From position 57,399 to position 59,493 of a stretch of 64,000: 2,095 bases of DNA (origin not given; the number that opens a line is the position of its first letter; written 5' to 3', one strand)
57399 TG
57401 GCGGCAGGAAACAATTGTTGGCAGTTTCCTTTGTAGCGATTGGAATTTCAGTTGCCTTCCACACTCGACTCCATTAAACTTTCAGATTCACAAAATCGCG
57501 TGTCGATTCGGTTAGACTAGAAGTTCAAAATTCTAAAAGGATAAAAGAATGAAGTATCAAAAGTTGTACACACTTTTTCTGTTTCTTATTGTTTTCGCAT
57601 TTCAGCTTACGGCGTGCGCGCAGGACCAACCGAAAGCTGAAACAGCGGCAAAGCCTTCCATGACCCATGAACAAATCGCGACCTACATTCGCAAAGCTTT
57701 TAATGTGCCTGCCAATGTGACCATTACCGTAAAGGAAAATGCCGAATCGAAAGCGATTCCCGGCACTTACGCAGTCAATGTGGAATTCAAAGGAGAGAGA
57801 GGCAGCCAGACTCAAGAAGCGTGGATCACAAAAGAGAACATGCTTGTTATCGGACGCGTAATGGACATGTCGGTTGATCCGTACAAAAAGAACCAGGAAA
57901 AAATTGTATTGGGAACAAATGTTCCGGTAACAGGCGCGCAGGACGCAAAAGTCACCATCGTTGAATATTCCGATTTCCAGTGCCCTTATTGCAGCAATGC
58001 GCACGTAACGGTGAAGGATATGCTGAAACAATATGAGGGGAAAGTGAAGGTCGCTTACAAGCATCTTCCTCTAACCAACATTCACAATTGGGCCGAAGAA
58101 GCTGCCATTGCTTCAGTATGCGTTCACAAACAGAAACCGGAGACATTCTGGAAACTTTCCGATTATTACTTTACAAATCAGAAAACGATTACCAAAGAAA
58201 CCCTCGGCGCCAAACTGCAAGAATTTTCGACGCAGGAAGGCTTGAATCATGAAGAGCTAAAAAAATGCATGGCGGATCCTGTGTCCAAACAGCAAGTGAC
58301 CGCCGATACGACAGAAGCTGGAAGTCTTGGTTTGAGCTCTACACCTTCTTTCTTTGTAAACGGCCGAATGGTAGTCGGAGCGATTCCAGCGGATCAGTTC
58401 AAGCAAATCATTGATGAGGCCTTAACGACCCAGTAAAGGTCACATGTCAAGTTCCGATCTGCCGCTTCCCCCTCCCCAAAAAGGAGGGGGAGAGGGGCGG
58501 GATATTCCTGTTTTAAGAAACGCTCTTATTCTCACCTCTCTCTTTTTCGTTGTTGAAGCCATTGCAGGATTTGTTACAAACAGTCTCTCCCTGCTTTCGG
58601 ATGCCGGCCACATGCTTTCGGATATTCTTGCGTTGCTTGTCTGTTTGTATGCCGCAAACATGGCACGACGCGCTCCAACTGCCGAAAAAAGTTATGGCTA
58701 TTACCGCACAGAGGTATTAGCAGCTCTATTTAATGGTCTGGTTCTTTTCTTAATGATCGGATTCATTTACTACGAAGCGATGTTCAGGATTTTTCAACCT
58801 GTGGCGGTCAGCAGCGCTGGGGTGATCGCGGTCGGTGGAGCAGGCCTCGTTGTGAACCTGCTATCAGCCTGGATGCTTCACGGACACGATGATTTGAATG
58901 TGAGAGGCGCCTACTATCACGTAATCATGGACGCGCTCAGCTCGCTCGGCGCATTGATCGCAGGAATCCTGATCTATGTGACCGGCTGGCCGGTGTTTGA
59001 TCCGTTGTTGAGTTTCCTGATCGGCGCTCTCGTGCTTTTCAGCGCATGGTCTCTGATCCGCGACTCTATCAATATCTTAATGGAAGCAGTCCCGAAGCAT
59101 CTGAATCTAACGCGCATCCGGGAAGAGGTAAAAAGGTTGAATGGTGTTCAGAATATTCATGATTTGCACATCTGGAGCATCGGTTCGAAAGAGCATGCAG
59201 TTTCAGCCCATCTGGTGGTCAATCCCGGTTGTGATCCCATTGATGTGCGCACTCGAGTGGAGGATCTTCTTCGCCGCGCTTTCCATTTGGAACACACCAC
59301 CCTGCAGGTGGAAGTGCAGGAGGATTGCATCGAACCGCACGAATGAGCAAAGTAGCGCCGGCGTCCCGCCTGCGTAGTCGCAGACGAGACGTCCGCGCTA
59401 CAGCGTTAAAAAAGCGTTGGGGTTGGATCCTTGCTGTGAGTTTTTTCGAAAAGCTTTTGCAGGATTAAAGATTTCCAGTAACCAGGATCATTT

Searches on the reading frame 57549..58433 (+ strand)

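Call 83: search_protein_families(library=pfam, proteins=[window:57549-58433:+], max_evalue=0.00001)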
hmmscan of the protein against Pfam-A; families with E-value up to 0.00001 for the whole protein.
window:57549-58433:+ (295 aa): 2 families
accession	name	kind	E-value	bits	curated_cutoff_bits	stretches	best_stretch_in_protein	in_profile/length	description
PF13462.12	Thioredoxin_4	-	3.7e-32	112.2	23.2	1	126-290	6-165/165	Thioredoxin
PF01323.26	DSBA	-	1.2e-21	77.8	25.6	1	136-288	1-190/191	DSBA-like thioredoxin domain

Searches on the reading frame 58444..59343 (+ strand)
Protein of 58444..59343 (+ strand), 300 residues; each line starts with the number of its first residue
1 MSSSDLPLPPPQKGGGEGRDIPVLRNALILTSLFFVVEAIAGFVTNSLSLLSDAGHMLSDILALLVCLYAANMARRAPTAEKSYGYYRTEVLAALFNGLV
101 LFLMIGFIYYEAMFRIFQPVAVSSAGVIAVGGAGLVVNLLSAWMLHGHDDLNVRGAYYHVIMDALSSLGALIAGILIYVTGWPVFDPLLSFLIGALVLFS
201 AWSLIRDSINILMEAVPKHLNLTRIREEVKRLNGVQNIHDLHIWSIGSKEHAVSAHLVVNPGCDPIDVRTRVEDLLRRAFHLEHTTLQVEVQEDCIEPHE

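Call 83: search_protein_families(library=pfam, proteins=[window:58444-59343:+], max_evalue=0.00001)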
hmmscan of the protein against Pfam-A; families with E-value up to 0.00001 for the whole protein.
window:58444-59343:+ (300 aa): 2 families
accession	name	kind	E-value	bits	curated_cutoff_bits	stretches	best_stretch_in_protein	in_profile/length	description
PF01545.26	Cation_efflux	-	1.4e-43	149.4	26.6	1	27-213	4-198/198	Cation efflux family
PF16916.11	ZT_dimer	-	1.1e-13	51.5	26.7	1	217-290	1-76/78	Dimerisation domain of Zinc Transporter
